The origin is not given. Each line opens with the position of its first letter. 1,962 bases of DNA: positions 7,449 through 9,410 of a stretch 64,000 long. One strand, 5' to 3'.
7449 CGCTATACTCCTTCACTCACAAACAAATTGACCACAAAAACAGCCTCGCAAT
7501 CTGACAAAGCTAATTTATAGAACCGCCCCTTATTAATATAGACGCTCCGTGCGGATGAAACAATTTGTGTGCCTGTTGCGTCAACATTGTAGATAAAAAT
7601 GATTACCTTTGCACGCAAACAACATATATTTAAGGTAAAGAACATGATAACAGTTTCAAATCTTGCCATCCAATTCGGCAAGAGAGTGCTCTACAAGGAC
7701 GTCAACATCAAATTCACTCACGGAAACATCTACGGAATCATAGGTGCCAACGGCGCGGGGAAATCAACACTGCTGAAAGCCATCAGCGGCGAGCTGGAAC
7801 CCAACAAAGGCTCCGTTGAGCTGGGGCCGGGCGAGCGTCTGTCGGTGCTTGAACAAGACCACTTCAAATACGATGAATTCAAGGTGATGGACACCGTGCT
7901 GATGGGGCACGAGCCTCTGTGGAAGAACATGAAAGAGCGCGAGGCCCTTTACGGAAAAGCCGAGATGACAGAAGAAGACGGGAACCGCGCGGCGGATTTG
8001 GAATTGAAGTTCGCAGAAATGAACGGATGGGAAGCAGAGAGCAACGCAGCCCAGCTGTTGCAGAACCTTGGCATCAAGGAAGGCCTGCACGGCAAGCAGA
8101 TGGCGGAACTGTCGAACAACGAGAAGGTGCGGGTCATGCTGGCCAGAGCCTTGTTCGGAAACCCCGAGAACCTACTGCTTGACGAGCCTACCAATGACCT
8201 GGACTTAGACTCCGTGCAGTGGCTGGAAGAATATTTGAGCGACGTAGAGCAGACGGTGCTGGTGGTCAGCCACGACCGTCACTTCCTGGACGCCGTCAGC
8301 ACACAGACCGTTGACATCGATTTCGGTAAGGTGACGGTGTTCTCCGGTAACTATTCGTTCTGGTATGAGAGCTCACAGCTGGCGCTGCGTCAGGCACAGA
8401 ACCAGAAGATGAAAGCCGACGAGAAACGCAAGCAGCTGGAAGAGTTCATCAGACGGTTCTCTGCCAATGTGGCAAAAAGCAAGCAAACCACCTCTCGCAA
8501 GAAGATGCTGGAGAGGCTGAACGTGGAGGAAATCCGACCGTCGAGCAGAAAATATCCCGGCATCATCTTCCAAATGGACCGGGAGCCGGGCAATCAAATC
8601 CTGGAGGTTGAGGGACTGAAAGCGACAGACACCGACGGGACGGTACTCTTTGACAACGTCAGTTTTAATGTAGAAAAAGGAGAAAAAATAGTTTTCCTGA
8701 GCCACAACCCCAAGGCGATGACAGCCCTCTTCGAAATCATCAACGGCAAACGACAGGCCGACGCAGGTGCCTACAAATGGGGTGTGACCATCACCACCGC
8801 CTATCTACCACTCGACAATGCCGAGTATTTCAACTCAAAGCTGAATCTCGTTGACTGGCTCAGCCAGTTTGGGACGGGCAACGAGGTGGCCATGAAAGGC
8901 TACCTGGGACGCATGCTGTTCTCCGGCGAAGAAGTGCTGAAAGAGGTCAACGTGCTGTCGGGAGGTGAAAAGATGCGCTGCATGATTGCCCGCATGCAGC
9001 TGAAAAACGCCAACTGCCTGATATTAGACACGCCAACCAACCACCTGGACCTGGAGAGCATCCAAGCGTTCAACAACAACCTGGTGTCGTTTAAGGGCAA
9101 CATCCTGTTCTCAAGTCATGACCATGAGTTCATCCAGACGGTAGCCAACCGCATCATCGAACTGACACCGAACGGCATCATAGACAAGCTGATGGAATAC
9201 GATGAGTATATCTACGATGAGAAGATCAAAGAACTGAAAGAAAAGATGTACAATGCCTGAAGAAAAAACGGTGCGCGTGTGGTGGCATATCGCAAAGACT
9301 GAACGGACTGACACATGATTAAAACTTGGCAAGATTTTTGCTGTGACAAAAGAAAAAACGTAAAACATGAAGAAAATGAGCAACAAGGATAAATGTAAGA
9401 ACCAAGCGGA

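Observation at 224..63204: Very dense MITE family across the window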

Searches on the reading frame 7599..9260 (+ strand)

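Call 23: search_protein_families(library=pfam, proteins=[window:7599-9260:+])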
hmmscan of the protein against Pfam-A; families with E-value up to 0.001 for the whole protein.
window:7599-9260:+ (553 aa): 6 families
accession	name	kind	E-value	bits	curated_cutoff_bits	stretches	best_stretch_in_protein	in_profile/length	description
PF00005.33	ABC_tran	-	6e-39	134.2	25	2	33-199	2-137/137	ABC transporter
PF12848.13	ABC_tran_Xtn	-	1.7e-20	73.3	25.9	1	238-319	1-80/85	ABC transporter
PF02463.25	SMC_N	-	2.4e-08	34.1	40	0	32-63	15-45/220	RecF/RecN/SMC N terminal domain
PF13476.12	AAA_23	-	4.3e-06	27.9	27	1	32-63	10-40/201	AAA domain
PF13555.12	AAA_29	-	4.3e-05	23.6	27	1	32-70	12-50/61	P-loop containing region of AAA domain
PF13304.12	AAA_21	-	7e-05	23.5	27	1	44-63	1-20/304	AAA domain, putative AbiEii toxin, Type IV TA system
